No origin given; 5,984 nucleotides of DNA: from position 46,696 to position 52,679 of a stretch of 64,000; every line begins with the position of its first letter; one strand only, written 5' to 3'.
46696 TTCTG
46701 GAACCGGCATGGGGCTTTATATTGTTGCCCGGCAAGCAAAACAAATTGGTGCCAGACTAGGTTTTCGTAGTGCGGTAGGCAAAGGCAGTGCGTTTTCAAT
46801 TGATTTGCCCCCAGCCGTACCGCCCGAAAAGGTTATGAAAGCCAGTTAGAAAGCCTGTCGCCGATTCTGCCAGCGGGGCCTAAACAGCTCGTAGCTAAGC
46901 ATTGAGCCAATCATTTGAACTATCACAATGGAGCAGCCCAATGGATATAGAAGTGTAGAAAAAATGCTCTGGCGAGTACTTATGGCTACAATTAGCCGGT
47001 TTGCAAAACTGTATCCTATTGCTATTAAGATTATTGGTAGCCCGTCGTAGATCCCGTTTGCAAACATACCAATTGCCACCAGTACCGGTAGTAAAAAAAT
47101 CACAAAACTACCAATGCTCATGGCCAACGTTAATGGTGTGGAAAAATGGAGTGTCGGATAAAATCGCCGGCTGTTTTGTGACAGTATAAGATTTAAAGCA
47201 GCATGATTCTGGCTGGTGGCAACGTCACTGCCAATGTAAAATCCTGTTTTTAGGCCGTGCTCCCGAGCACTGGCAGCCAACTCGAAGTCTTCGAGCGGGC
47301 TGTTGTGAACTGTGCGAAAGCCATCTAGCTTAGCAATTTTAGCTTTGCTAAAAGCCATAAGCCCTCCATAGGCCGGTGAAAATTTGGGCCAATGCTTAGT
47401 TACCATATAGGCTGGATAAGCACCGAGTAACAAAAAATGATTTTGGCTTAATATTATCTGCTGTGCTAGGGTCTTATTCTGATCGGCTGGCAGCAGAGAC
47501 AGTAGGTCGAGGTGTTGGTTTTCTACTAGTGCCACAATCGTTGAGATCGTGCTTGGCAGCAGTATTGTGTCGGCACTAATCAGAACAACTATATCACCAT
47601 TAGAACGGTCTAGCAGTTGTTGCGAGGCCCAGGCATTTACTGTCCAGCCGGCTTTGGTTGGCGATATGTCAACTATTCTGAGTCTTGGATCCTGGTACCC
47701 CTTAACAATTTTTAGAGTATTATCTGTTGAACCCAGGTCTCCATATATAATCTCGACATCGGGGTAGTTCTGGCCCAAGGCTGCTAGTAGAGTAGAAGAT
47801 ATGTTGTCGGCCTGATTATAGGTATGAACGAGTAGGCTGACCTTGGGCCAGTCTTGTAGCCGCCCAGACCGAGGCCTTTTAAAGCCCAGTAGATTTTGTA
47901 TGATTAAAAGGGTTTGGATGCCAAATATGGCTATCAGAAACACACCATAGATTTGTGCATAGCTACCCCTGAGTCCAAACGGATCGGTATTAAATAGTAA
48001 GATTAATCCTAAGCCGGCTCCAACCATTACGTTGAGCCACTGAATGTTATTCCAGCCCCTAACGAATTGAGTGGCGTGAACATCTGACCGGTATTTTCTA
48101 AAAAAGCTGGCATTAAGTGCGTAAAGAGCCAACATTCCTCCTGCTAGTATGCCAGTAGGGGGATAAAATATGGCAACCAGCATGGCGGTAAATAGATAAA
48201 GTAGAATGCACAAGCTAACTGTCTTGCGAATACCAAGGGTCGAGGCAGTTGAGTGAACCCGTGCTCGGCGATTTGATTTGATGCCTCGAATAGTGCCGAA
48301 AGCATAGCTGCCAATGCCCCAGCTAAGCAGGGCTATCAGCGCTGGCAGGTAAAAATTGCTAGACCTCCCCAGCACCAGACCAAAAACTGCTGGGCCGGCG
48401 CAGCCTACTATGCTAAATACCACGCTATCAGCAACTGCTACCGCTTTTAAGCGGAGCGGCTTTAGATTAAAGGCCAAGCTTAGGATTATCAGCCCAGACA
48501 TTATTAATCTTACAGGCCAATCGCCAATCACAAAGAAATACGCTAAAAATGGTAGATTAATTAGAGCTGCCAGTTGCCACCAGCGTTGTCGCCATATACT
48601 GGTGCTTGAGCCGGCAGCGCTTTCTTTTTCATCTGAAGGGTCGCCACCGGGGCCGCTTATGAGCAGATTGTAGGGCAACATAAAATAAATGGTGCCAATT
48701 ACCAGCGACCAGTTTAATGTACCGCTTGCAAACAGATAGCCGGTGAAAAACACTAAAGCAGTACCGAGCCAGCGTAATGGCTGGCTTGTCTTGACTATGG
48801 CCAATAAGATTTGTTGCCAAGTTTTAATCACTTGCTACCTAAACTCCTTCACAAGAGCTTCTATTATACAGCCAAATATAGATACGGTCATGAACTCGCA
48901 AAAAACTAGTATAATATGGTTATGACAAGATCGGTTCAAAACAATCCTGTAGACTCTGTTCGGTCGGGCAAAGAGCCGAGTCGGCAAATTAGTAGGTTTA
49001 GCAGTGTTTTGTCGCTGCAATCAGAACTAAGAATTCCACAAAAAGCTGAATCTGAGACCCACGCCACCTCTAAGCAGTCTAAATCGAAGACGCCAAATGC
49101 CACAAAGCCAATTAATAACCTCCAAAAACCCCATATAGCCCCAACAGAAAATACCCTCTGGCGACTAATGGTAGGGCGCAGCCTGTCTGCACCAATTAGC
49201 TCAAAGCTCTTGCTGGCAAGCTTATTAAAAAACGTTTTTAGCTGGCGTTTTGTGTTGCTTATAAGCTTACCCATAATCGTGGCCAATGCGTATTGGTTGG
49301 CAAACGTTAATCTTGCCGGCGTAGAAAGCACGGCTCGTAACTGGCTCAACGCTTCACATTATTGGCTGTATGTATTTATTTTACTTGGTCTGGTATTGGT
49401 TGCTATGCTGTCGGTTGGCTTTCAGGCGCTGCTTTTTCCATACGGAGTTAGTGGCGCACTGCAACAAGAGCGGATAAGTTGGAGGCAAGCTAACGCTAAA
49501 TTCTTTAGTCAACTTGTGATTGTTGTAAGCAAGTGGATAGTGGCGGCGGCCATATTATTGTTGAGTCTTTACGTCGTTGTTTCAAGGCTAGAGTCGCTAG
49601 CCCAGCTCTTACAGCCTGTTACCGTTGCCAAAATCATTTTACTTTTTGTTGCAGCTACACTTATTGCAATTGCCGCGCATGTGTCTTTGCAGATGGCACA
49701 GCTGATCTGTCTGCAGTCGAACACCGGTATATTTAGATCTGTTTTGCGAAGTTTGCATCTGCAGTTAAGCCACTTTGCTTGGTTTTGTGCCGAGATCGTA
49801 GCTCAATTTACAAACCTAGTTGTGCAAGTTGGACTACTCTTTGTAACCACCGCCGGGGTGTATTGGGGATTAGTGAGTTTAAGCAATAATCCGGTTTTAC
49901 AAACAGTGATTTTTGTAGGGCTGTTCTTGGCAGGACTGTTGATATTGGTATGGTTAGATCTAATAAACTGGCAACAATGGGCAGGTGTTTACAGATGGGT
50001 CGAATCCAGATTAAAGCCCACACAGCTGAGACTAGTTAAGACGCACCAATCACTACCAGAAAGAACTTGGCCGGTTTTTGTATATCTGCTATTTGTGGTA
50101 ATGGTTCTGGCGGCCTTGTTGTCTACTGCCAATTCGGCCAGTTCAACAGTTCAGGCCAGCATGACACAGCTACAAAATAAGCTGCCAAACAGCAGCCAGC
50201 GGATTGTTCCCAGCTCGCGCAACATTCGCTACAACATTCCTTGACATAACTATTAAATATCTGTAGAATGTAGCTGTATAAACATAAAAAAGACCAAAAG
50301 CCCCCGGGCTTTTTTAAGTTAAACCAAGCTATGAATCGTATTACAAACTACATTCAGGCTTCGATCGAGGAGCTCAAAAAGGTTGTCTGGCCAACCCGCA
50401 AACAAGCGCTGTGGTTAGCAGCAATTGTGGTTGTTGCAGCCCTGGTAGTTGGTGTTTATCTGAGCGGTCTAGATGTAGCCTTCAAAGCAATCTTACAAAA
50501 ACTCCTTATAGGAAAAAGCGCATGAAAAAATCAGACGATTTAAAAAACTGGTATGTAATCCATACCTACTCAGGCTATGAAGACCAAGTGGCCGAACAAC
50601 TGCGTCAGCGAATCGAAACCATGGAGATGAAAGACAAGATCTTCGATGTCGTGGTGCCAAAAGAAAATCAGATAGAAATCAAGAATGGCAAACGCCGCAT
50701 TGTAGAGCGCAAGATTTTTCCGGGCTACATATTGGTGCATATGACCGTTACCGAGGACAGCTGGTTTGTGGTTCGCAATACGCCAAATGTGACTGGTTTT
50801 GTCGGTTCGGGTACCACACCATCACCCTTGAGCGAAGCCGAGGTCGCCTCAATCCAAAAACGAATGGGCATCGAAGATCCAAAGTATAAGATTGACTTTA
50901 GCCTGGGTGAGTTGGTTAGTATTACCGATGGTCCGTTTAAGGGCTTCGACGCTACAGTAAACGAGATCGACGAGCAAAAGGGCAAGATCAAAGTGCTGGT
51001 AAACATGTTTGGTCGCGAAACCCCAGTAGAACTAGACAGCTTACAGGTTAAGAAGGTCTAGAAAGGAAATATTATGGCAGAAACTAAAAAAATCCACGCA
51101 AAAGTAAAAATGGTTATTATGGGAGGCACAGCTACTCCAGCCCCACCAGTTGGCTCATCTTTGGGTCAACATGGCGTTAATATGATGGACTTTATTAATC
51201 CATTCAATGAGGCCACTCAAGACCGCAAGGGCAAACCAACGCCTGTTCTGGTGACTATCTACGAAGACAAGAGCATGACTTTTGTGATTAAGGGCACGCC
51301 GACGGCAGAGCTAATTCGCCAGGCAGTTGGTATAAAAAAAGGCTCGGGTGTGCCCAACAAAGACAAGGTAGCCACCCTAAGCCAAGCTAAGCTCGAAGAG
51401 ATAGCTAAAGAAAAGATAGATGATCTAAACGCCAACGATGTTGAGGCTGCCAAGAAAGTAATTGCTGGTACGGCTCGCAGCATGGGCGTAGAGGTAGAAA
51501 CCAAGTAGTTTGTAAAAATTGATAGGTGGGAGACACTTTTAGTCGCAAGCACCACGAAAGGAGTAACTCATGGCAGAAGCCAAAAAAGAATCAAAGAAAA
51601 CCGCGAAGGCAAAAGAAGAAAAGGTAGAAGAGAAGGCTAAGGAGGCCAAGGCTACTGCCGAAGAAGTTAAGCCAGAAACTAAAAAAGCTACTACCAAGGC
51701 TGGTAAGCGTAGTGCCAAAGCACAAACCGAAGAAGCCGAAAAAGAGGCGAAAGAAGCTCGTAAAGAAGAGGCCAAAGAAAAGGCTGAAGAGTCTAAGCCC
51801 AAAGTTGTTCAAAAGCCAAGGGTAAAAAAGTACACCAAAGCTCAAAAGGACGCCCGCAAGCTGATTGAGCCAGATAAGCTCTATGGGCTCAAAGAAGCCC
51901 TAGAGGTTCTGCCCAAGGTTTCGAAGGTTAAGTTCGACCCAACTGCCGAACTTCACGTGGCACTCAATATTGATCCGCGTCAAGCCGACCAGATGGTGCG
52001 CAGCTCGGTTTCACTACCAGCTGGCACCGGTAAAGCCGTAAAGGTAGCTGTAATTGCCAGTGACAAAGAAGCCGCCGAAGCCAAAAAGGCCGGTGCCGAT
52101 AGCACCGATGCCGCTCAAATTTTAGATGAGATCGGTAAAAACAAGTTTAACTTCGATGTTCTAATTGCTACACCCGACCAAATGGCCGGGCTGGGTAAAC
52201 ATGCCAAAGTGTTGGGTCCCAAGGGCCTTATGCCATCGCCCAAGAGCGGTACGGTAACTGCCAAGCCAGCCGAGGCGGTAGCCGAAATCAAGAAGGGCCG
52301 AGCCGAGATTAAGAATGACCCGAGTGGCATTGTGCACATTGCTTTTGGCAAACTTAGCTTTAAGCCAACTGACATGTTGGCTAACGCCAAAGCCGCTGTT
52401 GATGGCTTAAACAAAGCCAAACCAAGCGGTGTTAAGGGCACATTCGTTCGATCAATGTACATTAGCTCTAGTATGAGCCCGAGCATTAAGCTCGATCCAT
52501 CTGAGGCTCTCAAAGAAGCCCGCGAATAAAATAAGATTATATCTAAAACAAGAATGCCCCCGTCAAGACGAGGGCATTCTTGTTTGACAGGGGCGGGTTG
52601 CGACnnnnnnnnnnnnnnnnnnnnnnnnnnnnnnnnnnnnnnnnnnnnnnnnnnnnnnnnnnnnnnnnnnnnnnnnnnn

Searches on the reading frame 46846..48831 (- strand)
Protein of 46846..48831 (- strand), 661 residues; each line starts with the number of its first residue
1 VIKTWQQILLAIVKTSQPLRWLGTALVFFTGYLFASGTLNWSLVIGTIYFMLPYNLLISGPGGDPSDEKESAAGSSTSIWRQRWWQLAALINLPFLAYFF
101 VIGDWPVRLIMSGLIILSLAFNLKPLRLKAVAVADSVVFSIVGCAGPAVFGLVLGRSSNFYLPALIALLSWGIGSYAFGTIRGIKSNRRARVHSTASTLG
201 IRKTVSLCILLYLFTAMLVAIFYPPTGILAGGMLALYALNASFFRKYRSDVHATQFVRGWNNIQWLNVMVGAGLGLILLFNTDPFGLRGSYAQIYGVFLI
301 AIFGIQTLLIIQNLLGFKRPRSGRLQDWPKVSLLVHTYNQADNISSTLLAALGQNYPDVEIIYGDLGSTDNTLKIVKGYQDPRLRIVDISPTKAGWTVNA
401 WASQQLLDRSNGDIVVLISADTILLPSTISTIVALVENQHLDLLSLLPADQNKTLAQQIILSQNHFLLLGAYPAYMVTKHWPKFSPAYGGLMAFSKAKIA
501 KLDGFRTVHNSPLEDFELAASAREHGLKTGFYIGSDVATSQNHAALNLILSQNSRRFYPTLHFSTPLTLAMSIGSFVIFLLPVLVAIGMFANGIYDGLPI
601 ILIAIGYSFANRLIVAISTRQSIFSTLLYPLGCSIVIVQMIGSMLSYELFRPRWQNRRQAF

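Call 10: search_protein_families(library=pfam, proteins=[window:46846-48831:-], max_evalue=0.01)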
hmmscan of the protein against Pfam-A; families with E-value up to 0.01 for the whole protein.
window:46846-48831:- (661 aa): 5 families
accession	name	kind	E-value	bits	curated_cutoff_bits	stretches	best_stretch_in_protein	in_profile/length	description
PF13641.12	Glyco_tranf_2_3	-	1.5e-14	55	27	1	329-556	1-227/230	Glycosyltransferase like family 2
PF00535.33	Glycos_transf_2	-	6e-14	52.8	23.3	1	332-442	1-109/168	Glycosyl transferase family 2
PF13506.12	Glyco_transf_21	-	5.3e-08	33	21.7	1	401-530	20-145/174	Glycosyl transferase family 21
PF01040.23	UbiA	-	5.2e-07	29.6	34.2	1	87-257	72-244/250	UbiA prenyltransferase family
PF13632.12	Glyco_trans_2_3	-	0.0038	17.5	27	1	414-591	1-178/198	Glycosyl transferase family group 2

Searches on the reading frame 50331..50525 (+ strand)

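Call 10: search_protein_families(library=pfam, proteins=[window:50331-50525:+], max_evalue=0.01)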
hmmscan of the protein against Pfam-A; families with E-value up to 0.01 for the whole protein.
window:50331-50525:+ (64 aa): 1 family
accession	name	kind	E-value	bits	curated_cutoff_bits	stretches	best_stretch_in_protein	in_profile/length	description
PF00584.25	SecE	-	1.4e-15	57.4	22.7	1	6-58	2-54/55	SecE/Sec61-gamma subunits of protein translocation complex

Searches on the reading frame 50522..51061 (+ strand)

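Call 10: search_protein_families(library=pfam, proteins=[window:50522-51061:+], max_evalue=0.01)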
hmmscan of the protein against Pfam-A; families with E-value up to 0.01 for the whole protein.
window:50522-51061:+ (179 aa): 3 families
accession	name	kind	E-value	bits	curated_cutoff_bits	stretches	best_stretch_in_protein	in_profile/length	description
PF02357.24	NusG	-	2.5e-30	105.3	22.2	1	8-111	1-92/93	Transcription termination factor nusG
PF00467.35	KOW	-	0.00043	20.4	22.3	1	129-157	2-30/32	KOW motif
PF19924.4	DUF6387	-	0.0053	16.8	28.9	1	2-58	5-66/258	Family of unknown function (DUF6387)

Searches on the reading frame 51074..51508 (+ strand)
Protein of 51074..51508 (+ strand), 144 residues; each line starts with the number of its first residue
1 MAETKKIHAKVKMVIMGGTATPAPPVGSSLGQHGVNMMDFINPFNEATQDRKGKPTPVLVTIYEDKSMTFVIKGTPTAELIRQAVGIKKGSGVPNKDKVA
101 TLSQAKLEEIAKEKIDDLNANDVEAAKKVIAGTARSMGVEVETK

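Call 10: search_protein_families(library=pfam, proteins=[window:51074-51508:+], max_evalue=0.01)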
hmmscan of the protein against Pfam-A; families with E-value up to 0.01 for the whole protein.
window:51074-51508:+ (144 aa): 2 families
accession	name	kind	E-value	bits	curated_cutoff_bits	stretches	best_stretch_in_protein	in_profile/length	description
PF00298.24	Ribosomal_L11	-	1.3e-23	83.6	21.4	1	75-141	3-69/69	Ribosomal protein L11, RNA binding domain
PF03946.19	Ribosomal_L11_N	-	4.1e-23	81.3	32.9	1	11-67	1-57/58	Ribosomal protein L11, N-terminal domain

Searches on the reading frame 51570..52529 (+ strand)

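Call 10: search_protein_families(library=pfam, proteins=[window:51570-52529:+], max_evalue=0.01)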
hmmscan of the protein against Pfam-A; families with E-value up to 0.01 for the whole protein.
window:51570-52529:+ (319 aa): 1 family
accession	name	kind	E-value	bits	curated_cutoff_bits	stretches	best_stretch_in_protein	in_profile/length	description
PF00687.26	Ribosomal_L1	-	6.4e-53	179.7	32.2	1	116-304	3-198/198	Ribosomal protein L1p/L10e family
